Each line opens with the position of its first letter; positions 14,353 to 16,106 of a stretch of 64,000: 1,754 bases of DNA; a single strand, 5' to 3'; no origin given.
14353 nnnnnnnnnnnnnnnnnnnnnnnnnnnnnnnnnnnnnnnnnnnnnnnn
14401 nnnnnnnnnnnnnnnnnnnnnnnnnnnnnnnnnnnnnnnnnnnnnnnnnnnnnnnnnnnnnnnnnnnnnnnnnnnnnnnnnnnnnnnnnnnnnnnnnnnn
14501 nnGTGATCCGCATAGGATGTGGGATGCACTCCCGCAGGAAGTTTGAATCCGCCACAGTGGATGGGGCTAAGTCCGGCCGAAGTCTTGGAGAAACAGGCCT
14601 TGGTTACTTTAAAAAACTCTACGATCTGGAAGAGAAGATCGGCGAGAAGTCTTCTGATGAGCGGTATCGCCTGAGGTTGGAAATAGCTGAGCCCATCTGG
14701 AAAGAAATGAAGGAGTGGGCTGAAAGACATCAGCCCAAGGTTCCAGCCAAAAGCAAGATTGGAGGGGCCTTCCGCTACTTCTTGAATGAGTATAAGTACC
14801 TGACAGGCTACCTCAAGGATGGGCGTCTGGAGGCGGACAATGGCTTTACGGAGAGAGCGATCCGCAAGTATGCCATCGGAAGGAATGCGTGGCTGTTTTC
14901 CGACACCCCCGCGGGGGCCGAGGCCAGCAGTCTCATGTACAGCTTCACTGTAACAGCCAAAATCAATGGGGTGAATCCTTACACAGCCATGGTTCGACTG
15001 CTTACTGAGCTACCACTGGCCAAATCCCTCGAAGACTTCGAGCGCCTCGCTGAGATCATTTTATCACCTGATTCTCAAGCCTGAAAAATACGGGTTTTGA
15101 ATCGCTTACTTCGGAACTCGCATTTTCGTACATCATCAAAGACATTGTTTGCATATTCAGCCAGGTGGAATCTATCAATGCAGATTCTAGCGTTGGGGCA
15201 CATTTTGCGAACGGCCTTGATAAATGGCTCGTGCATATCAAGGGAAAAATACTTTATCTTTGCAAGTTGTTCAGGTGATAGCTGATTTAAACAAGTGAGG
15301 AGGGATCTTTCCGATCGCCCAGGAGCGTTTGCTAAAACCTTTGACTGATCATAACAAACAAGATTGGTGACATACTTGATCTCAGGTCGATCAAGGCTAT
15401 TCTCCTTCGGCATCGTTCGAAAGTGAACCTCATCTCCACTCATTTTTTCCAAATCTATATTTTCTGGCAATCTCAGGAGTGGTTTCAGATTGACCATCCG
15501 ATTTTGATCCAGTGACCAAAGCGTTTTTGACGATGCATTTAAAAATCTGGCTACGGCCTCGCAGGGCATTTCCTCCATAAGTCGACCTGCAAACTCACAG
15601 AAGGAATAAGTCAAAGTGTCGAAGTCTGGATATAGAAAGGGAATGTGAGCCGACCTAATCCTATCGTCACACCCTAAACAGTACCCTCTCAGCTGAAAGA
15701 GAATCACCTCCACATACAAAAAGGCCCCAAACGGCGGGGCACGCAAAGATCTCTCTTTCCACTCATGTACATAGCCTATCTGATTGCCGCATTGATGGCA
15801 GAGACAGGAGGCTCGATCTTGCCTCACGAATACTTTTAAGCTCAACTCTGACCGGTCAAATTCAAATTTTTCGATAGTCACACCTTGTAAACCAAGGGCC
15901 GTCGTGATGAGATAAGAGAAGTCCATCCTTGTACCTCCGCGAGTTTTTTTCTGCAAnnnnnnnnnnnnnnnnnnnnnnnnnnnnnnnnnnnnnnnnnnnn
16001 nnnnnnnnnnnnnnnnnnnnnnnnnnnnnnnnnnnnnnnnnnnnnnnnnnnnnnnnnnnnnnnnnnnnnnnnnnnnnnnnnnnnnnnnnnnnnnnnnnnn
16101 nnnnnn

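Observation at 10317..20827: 10.5-kb composite-transposon signature: two outward-facing IS66 left ends plus an 8-bp direct repeat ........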

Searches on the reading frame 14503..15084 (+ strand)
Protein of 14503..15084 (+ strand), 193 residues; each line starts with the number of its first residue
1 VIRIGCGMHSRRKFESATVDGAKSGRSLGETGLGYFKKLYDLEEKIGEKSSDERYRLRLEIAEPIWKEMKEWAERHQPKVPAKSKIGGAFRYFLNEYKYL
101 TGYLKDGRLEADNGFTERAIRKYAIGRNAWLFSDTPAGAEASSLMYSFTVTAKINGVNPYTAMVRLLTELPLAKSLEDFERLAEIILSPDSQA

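Call 6: search_protein_families(library=pfam, proteins=[window:14503-15084:+], max_evalue=0.01)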
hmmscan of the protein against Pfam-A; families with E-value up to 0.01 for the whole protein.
window:14503-15084:+ (193 aa): 2 families
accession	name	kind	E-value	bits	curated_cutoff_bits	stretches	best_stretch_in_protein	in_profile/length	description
PF03050.20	DDE_Tnp_IS66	-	2.7e-31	109.5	23.1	1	2-141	148-284/284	Transposase IS66 family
PF13817.11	DDE_Tnp_IS66_C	-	2.8e-06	27.8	30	1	147-182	1-36/39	IS66 C-terminal element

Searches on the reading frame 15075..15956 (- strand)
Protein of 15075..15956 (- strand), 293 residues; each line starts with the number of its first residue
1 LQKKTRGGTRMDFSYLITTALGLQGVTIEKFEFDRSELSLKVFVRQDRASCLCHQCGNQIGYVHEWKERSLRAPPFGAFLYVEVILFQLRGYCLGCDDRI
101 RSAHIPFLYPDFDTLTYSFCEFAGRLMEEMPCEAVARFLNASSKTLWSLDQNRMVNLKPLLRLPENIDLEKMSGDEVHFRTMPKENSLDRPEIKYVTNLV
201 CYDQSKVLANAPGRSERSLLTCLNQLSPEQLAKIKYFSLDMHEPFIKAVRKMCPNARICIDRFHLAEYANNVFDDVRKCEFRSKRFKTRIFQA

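Call 6: search_protein_families(library=pfam, proteins=[window:15075-15956:-], max_evalue=0.01)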
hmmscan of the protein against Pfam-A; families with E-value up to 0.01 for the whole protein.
window:15075-15956:- (293 aa): 1 family
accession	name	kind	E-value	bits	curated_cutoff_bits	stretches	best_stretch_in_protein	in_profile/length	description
PF01610.23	DDE_Tnp_ISL3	-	4.8e-23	82.6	23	1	194-283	13-104/240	Transposase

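Call 53: search_protein_families(library=ncbifam, proteins=[window:15075-15956:-], max_evalue=0.01)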
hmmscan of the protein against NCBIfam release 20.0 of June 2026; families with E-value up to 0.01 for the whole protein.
window:15075-15956:- (293 aa): 2 families
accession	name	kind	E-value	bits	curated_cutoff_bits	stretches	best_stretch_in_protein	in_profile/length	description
NF033550.5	transpos_ISL3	equivalog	5.5e-33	114.6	180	1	44-284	4-229/370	ISL3 family transposase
NF049917.1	ISAon1_downstr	equivalog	1.2e-07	31.2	250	1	205-284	82-160/327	ISAon1 family transposase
